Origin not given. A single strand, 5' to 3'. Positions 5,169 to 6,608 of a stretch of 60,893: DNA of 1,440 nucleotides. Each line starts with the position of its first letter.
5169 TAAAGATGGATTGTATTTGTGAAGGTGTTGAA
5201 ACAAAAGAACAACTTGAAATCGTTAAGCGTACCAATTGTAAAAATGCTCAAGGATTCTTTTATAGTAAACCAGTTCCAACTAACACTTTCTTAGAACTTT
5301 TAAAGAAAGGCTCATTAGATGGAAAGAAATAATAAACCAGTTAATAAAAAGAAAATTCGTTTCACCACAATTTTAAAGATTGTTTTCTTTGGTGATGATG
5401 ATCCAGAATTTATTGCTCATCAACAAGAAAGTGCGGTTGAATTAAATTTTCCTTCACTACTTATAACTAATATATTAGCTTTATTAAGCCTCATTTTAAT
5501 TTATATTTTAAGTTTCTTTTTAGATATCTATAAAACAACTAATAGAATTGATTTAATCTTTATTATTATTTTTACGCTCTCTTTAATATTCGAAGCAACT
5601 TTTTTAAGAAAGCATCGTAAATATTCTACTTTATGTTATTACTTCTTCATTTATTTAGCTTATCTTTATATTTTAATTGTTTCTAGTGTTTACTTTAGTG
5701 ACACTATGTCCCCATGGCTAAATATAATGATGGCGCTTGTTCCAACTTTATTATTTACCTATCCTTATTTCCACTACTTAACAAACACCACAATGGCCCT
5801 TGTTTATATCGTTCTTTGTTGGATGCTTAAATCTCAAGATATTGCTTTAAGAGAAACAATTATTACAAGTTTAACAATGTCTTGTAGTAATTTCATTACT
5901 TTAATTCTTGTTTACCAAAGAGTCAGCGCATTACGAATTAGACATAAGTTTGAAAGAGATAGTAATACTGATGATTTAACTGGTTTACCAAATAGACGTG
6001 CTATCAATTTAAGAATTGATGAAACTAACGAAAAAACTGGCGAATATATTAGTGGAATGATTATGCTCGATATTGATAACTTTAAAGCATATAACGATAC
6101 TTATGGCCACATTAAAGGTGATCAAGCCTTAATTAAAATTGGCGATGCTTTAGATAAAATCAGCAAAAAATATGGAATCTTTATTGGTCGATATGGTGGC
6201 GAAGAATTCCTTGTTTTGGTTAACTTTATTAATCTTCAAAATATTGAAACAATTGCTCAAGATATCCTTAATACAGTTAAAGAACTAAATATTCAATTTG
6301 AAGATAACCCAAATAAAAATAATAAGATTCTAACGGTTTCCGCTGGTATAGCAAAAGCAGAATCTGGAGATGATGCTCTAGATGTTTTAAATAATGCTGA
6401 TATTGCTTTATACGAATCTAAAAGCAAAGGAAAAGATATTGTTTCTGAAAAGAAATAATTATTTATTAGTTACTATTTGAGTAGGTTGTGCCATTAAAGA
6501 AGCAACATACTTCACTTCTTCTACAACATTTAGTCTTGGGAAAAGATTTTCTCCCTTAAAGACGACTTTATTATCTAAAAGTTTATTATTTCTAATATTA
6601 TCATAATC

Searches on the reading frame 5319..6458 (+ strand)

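Call 22: search_protein_families(library=pfam, proteins=[window:5319-6458:+], max_evalue=0.00001)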
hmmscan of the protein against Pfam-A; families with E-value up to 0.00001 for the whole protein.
window:5319-6458:+ (379 aa): 2 families
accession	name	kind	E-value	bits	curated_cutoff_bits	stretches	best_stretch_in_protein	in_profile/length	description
PF00990.26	GGDEF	-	1.3e-36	126.2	23.8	1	216-372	2-159/161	Diguanylate cyclase, GGDEF domain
PF24898.2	GGDEF_GdpP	-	2.5e-09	37.9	30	1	250-373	1-114/126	Cyclic-di-AMP phosphodiesterase GdpP-like, GGDEF domain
